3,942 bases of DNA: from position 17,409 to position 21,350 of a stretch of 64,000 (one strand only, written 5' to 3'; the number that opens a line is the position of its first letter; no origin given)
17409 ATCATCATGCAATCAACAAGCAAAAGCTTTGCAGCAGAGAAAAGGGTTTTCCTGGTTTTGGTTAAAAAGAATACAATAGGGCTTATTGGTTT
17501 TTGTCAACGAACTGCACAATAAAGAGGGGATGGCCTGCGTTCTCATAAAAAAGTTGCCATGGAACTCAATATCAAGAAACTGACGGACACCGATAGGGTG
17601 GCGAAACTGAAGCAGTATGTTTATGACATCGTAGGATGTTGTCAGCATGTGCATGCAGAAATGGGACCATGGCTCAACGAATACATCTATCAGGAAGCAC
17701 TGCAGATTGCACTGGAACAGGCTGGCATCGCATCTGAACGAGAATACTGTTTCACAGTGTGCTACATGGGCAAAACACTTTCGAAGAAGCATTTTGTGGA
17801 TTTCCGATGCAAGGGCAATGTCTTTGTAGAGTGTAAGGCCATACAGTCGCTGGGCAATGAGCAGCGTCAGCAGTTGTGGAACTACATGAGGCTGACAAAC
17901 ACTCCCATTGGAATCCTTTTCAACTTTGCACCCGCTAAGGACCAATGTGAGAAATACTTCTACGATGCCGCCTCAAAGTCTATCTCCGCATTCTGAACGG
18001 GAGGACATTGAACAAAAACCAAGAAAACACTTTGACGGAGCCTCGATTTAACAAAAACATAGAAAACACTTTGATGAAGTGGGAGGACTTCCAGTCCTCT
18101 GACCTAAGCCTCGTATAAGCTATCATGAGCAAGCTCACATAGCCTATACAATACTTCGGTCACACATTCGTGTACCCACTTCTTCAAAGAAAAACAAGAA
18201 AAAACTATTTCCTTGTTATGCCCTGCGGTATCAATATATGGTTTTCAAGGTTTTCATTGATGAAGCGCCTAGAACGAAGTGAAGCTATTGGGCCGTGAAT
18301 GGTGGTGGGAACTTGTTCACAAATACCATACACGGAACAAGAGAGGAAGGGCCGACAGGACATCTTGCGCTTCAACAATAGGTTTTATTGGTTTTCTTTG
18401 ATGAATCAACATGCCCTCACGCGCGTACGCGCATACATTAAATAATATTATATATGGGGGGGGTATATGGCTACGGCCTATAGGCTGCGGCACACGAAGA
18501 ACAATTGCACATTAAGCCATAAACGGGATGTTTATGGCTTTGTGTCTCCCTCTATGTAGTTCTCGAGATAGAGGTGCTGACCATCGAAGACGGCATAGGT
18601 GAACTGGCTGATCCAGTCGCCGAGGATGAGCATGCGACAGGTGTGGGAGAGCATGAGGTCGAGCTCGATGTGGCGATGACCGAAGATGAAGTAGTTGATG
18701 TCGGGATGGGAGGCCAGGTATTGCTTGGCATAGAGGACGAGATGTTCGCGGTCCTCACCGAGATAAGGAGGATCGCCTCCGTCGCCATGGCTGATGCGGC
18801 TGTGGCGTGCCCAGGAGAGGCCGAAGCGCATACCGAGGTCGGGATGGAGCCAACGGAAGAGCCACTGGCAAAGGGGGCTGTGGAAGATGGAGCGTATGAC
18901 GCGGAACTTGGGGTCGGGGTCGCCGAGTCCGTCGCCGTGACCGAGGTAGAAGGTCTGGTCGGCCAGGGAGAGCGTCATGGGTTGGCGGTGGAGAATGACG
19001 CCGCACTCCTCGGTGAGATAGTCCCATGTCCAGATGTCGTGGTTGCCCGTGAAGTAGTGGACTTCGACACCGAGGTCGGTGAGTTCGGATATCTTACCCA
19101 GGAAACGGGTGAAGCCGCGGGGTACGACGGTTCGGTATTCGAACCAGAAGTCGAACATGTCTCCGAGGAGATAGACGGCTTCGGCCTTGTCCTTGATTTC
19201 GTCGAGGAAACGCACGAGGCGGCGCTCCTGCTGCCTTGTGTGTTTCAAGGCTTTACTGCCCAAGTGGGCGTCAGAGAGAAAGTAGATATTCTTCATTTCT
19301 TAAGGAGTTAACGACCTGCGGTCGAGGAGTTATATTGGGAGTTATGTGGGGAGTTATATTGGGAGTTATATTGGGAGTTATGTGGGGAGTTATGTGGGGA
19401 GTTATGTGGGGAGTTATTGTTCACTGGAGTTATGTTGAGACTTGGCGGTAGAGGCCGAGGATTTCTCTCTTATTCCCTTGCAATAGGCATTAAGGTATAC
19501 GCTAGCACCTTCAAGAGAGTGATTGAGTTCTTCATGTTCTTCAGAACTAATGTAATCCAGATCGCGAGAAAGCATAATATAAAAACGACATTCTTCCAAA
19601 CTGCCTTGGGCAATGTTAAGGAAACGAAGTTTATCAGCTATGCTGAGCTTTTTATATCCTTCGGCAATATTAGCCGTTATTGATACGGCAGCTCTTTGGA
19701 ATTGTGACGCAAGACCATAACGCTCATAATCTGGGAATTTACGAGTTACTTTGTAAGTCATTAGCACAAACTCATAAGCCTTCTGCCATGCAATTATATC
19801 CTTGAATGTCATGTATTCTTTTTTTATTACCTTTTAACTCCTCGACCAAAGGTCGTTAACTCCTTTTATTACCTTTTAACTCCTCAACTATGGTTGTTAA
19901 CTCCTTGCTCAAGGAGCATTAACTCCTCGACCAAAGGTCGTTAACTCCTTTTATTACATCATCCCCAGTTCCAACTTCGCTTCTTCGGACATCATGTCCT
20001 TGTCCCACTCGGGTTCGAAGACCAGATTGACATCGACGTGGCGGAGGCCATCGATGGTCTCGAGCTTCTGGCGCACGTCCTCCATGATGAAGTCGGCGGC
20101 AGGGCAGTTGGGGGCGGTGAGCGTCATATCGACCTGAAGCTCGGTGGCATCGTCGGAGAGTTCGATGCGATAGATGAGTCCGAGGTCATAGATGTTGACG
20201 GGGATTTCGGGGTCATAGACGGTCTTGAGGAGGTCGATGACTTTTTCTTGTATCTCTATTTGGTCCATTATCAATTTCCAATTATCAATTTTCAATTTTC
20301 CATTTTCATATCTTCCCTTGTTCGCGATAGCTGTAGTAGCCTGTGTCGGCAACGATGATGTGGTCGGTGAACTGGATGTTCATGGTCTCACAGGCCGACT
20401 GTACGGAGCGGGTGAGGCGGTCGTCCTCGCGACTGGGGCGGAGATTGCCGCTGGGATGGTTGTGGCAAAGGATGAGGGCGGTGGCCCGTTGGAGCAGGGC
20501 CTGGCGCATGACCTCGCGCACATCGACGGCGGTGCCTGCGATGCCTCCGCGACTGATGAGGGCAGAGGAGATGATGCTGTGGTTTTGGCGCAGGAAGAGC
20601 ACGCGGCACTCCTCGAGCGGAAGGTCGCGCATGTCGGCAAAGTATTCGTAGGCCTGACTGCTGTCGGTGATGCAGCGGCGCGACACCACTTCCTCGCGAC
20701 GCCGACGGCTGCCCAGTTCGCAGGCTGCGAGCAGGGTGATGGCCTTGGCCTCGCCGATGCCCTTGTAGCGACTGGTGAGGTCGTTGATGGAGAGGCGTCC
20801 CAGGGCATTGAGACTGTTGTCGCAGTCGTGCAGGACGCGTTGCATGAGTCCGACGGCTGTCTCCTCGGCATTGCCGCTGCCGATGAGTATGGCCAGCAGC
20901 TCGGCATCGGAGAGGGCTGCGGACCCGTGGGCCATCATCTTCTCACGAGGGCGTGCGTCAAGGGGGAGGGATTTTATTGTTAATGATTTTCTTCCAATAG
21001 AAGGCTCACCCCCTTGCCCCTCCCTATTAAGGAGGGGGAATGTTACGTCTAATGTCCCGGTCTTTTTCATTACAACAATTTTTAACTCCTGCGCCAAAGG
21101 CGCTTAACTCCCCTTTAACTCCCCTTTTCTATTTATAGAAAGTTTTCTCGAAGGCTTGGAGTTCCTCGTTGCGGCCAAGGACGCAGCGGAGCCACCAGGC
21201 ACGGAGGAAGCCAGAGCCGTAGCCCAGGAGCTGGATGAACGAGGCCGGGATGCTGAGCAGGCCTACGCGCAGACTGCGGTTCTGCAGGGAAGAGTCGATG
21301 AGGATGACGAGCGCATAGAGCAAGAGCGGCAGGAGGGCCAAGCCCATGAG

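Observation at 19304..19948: Four-helix-bundle (Avd/23S-IVS family) gene flanked by inverted TAACTCC-hairpin modules with compensatory stem changes, plus a 12-bp tandem array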

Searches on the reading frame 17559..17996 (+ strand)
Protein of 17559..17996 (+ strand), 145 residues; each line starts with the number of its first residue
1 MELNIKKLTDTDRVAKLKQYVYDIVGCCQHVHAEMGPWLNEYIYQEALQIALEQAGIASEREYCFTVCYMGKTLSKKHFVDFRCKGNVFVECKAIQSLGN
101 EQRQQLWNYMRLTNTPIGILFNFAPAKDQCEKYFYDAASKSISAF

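Call 9: search_protein_families(library=pfam, proteins=[window:17559-17996:+])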
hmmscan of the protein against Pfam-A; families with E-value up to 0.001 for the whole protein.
window:17559-17996:+ (145 aa): 1 family
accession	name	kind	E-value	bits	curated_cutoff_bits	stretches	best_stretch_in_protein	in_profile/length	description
PF13366.12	PDDEXK_3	-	2.9e-28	99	22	1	19-129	2-113/117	PD-(D/E)XK nuclease superfamily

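Call 10: search_protein_families(library=ncbifam, proteins=[window:17559-17996:+])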
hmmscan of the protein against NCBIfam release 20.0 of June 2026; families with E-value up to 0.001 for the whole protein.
window:17559-17996:+ (145 aa): 1 family
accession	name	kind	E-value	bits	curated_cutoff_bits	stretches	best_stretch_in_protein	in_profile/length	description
TIGR04256.1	GxxExxY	subfamily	8e-29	100.4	35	1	20-130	2-112/116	GxxExxY protein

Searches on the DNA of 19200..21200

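Call 69: search_rna_families(source=window, start=19200, end=21200, threshold=evalue, max_evalue=1)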
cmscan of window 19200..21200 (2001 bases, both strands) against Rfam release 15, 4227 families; matches with E-value up to 1: 0.
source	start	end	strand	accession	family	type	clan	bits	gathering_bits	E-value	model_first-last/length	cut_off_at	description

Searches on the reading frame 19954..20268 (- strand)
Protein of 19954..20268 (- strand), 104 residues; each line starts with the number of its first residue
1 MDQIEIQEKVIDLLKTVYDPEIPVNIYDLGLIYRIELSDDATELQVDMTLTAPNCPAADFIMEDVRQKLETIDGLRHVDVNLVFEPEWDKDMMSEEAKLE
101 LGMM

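Call 9: search_protein_families(library=pfam, proteins=[window:19954-20268:-])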
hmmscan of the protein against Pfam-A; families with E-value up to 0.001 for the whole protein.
window:19954-20268:- (104 aa): 1 family
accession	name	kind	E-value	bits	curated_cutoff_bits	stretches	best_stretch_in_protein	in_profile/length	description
PF01883.24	FeS_assembly_P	-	3.2e-19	69.4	23.5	1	8-81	2-72/73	Iron-sulfur cluster assembly protein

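Call 10: search_protein_families(library=ncbifam, proteins=[window:19954-20268:-])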
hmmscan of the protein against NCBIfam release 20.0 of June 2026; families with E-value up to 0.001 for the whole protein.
window:19954-20268:- (104 aa): 4 families
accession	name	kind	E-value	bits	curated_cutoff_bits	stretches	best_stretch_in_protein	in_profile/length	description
TIGR02945.1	SUF_assoc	equivalog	2.3e-40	137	143.4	1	6-104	2-99/99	SUF system Fe-S cluster assembly protein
TIGR03406.1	FeS_long_SufT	hypoth_equivalog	3.7e-37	127.8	202.6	1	6-103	74-174/174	putative Fe-S cluster assembly protein SufT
NF041868.1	paad_haloarch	equivalog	9.5e-27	93.6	180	1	6-101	27-120/127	1,2-phenylacetyl-CoA epoxidase subunit PaaD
TIGR02159.1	PA_CoA_Oxy4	equivalog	3.6e-14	53.3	108.15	1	17-101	1-83/146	1,2-phenylacetyl-CoA epoxidase subunit PaaD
